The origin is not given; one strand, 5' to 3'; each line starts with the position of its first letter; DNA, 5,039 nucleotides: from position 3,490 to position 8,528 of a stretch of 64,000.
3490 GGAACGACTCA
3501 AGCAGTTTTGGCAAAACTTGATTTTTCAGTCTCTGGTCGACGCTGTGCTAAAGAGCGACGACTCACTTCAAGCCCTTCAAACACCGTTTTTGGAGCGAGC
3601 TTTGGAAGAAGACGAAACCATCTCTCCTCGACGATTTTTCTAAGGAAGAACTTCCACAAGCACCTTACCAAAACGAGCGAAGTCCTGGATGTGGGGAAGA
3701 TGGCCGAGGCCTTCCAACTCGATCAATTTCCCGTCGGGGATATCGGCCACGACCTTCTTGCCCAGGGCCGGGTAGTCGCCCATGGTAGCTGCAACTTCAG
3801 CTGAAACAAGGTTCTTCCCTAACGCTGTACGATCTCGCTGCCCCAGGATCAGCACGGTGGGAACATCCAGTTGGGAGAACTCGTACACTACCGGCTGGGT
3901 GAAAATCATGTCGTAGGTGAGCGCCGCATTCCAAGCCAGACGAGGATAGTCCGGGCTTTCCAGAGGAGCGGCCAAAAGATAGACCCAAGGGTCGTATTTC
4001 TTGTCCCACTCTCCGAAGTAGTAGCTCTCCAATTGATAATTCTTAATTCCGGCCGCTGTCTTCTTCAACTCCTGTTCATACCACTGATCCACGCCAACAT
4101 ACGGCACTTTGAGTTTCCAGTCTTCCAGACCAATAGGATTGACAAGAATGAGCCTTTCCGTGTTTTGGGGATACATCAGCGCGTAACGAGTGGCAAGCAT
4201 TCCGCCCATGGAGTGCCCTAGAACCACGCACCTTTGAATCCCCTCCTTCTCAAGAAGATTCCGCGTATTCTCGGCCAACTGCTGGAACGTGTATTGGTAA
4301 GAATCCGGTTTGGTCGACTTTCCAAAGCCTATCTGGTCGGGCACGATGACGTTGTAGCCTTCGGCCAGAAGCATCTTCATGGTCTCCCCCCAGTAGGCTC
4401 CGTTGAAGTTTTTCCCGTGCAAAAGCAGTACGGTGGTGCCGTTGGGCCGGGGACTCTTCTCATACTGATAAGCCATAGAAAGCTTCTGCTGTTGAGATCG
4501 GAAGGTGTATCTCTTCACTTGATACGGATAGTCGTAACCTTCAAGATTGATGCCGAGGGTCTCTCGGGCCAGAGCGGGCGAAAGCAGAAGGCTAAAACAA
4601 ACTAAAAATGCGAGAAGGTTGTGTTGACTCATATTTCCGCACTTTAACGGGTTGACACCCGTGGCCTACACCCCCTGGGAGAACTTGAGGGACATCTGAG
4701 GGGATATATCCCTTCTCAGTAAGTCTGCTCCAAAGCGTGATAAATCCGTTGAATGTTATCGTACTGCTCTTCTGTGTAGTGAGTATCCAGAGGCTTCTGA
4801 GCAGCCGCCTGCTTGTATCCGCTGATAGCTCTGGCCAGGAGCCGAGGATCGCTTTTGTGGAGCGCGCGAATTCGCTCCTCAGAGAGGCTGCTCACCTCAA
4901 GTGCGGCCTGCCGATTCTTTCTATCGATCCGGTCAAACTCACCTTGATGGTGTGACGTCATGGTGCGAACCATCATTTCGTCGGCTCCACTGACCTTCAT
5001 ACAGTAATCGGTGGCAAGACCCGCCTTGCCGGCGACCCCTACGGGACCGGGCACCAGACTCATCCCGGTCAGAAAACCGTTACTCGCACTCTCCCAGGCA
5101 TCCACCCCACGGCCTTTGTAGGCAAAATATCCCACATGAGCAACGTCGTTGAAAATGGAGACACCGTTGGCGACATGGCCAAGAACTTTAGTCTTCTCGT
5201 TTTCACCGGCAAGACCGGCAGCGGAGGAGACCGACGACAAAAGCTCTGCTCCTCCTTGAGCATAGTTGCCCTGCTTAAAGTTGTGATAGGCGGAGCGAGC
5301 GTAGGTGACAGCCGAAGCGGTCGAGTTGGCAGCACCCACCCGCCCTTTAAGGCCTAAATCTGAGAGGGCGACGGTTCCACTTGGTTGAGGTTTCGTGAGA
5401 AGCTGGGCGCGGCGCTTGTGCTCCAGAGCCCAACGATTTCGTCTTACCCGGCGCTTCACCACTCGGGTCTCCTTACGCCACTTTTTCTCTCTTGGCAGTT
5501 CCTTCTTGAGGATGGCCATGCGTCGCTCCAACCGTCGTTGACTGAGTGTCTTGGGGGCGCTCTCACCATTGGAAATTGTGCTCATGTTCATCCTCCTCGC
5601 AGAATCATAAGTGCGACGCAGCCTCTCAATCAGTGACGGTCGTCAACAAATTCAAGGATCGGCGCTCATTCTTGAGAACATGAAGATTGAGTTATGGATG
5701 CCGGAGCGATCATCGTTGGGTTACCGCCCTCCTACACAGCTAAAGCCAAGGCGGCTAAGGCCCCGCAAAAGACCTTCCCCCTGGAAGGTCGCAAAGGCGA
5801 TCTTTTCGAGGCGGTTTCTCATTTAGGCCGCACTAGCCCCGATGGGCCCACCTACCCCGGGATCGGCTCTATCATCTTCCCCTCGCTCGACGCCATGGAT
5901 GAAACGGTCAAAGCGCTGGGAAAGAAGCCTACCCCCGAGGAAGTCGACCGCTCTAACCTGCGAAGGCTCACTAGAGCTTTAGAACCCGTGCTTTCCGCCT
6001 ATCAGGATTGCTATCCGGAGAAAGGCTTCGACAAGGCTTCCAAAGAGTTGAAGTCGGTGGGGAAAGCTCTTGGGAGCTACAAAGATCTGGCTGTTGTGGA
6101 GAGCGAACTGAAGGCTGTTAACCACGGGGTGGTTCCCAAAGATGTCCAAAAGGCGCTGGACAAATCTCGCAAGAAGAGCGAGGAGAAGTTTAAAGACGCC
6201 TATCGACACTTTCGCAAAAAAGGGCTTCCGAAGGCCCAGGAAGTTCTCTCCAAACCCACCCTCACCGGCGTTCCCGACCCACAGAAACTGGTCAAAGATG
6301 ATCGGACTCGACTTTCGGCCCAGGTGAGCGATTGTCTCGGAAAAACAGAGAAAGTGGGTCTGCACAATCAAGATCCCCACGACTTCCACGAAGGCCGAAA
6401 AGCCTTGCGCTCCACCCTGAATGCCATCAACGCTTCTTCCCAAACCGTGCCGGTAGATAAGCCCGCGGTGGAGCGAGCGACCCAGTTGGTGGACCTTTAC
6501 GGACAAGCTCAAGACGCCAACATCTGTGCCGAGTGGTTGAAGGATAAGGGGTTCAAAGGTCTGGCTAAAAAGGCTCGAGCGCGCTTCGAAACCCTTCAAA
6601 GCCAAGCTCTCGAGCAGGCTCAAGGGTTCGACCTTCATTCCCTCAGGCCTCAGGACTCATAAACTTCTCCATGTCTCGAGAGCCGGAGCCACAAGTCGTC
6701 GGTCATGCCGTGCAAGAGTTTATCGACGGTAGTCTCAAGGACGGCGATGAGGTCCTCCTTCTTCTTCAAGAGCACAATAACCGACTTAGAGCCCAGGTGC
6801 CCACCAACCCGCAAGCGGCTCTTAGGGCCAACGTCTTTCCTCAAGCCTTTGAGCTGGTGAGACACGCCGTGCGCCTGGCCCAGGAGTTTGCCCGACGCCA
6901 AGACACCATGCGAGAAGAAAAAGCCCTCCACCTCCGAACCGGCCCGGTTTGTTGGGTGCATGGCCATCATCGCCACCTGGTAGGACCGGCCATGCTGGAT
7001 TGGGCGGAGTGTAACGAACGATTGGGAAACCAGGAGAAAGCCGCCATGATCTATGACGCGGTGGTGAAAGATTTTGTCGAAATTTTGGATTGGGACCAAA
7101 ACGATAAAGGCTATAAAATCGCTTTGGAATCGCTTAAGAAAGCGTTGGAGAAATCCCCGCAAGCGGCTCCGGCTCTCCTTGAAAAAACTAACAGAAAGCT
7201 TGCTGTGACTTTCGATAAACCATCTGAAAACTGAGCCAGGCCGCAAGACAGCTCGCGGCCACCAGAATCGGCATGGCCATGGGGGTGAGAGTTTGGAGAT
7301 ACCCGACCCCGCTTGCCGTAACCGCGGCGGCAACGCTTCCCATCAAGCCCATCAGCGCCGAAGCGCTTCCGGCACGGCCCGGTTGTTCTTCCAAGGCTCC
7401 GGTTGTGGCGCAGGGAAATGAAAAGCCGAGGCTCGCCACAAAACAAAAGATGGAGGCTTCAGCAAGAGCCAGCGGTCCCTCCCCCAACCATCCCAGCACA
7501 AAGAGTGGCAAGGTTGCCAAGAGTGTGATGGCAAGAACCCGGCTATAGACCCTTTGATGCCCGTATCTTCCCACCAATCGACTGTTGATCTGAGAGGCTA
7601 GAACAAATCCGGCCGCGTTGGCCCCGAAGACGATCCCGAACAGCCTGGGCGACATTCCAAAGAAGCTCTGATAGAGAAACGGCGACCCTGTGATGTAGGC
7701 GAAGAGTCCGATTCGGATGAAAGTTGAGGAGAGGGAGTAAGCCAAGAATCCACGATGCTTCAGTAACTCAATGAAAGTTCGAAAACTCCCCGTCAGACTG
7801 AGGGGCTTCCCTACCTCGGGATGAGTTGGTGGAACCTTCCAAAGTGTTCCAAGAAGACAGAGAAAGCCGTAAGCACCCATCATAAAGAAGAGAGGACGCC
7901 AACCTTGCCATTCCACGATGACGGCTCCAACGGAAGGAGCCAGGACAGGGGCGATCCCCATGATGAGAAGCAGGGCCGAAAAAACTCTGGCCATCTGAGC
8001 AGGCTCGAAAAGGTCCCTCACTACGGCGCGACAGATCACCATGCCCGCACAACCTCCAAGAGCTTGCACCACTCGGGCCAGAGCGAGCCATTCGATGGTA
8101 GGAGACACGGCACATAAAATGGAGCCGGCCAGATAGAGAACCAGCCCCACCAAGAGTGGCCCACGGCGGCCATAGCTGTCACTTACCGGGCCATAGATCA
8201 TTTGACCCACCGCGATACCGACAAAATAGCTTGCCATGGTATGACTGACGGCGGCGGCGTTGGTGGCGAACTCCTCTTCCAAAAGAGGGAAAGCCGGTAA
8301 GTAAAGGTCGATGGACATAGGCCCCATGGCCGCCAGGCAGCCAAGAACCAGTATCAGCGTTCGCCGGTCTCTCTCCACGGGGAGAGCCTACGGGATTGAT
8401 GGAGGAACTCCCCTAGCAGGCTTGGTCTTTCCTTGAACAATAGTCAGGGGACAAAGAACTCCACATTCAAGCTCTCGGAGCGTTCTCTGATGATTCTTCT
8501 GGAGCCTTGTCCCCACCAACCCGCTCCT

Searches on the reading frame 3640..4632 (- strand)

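Call 62: search_protein_families(library=pfam, proteins=[window:3640-4632:-], max_evalue=0.001)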
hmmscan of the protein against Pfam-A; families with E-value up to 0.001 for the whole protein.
window:3640-4632:- (330 aa): 5 families
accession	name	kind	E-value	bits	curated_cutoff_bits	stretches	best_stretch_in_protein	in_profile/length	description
PF00561.26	Abhydrolase_1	-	1.6e-23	84.1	25.8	1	67-169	2-103/245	alpha/beta hydrolase fold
PF12697.13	Abhydrolase_6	-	1e-20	75.8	26.3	1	68-319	1-212/217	Alpha/beta hydrolase family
PF12146.15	Hydrolase_4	-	6.8e-20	71.8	27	1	66-268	5-203/239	Serine aminopeptidase, S33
PF03096.20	Ndr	-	1.1e-05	24.7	23.3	1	75-169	39-135/283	Ndr family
PF01764.32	Lipase_3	-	0.00062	20.1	22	1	111-160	41-90/140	Lipase (class 3)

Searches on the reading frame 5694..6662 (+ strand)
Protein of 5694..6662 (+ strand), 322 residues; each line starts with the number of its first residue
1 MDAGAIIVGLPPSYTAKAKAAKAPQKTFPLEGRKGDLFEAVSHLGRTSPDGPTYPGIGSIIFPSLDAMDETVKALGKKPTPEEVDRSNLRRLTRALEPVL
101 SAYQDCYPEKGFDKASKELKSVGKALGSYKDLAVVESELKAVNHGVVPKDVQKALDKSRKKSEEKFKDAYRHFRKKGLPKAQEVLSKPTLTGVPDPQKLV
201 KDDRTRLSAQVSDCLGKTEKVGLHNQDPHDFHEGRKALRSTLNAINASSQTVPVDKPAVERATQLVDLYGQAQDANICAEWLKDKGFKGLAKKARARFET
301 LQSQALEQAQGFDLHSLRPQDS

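Call 62: search_protein_families(library=pfam, proteins=[window:5694-6662:+], max_evalue=0.001)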
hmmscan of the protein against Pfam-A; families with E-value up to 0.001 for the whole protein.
window:5694-6662:+ (322 aa): 1 family
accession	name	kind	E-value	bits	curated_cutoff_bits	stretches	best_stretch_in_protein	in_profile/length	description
PF05235.19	CHAD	-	9.1e-13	49.1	25.6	1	88-282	28-227/228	CHAD domain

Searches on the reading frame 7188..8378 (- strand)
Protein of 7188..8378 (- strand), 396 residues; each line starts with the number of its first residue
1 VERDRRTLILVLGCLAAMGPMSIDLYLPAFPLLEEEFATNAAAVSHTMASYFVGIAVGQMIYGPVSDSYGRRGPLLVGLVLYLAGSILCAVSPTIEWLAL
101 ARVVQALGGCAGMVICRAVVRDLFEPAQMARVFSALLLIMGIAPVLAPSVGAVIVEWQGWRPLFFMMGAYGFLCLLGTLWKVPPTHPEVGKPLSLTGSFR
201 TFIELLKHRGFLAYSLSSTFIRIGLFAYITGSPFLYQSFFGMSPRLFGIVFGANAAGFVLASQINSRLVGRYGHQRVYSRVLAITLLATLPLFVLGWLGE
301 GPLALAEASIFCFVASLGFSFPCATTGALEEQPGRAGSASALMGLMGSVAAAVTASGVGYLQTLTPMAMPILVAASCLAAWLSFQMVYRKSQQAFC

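Call 62: search_protein_families(library=pfam, proteins=[window:7188-8378:-], max_evalue=0.001)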
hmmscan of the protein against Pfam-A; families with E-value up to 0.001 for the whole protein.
window:7188-8378:- (396 aa): 2 families
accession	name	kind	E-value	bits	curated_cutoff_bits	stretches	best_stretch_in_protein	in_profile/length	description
PF07690.21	MFS_1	-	6.4e-47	160.6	33.4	1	14-354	3-346/347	Major Facilitator Superfamily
PF00083.30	Sugar_tr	-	4.9e-09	36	22.3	1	40-171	44-181/452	Sugar (and other) transporter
